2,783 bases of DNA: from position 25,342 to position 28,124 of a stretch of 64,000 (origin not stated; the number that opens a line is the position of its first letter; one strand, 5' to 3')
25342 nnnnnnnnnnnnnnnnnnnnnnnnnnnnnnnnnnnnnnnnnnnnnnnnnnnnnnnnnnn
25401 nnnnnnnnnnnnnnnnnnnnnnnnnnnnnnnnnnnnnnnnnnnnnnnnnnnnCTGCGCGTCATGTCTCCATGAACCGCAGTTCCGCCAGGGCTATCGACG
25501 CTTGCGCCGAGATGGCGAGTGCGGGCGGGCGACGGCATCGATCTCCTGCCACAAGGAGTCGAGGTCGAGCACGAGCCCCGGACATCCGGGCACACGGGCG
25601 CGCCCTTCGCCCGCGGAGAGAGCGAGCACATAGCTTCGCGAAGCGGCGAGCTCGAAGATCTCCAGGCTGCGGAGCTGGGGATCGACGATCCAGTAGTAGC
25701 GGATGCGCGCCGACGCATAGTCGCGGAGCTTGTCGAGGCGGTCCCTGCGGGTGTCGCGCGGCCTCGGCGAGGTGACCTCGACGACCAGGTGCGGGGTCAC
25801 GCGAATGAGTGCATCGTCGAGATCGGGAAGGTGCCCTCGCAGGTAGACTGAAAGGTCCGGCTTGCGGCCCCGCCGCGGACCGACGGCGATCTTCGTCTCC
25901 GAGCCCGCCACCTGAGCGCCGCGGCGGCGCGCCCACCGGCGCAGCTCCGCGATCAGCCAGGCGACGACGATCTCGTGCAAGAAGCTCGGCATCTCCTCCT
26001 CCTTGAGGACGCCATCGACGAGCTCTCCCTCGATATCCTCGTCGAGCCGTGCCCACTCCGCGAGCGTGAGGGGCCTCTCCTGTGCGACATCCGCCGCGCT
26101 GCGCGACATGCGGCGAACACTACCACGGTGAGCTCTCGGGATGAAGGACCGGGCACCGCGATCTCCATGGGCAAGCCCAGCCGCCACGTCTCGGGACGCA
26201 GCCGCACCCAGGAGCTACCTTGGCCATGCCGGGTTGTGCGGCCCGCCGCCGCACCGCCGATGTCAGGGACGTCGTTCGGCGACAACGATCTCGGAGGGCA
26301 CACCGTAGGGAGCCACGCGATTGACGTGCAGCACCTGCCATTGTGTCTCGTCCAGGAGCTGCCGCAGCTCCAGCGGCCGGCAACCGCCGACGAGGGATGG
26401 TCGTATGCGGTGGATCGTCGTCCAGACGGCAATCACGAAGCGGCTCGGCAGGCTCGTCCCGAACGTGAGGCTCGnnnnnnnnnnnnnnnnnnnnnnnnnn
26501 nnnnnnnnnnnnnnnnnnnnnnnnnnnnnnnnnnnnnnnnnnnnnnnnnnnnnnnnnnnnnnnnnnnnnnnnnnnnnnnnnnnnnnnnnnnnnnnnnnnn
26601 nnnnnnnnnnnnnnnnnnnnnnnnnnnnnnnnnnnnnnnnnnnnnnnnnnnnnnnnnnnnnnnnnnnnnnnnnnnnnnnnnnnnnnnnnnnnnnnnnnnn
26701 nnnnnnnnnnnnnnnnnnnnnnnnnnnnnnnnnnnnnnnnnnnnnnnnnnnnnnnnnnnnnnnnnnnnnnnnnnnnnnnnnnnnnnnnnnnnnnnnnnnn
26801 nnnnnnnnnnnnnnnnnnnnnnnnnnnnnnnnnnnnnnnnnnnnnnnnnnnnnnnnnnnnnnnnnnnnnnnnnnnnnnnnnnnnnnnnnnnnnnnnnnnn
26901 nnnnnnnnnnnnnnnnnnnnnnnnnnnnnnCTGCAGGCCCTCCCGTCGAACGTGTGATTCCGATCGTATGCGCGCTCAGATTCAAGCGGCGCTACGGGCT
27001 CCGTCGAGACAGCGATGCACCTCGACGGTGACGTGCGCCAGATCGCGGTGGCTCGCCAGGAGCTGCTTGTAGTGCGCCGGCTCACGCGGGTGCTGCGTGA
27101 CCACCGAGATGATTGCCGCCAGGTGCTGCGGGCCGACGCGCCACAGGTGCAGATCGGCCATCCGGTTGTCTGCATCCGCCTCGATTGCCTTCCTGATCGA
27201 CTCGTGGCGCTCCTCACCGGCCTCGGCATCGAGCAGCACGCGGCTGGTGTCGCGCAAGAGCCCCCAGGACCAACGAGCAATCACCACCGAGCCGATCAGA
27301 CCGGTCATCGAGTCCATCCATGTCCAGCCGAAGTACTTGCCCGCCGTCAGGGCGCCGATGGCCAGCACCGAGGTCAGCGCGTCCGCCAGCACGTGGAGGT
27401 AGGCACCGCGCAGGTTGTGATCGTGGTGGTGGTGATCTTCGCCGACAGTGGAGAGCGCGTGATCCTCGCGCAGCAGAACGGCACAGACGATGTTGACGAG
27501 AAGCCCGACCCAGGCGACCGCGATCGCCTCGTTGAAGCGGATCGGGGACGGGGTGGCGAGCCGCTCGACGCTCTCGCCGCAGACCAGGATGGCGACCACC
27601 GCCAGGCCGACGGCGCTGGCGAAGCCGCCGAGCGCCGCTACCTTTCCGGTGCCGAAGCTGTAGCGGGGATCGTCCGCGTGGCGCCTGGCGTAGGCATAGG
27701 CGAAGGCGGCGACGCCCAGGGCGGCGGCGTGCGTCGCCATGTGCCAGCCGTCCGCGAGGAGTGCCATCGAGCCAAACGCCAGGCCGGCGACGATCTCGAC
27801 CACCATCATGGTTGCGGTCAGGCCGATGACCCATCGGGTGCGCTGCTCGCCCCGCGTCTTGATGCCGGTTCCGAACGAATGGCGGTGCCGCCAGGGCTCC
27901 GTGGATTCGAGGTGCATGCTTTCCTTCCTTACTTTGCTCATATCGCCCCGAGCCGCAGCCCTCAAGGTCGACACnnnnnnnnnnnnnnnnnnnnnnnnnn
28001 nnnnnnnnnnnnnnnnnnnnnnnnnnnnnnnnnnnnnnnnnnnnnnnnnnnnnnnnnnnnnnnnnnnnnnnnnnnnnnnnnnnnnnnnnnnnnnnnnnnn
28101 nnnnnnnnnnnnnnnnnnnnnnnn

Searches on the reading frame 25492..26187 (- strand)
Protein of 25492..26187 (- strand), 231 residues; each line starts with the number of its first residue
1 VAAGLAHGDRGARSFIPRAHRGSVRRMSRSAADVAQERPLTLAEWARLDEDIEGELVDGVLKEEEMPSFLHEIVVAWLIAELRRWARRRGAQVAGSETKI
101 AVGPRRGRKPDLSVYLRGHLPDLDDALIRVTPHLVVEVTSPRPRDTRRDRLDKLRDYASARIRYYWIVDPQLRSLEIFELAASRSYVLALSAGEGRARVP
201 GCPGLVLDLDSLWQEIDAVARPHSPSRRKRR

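Call 49: search_protein_families(library=pfam, max_evalue=0.00001, proteins=[window:25492-26187:-])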
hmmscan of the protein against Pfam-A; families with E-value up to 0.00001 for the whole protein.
window:25492-26187:- (231 aa): 1 family
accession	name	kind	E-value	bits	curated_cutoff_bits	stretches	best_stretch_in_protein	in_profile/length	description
PF05685.18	Uma2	-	3.3e-28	98.7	27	1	48-208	9-170/172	Putative restriction endonuclease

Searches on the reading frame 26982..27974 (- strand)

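Call 49: search_protein_families(library=pfam, max_evalue=0.00001, proteins=[window:26982-27974:-])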
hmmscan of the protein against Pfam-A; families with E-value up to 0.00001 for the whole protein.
window:26982-27974:- (330 aa): 1 family
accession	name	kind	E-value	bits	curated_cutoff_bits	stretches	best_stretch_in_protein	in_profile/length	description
PF01545.26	Cation_efflux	-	2.7e-31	109.3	26.6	1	51-248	6-198/198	Cation efflux family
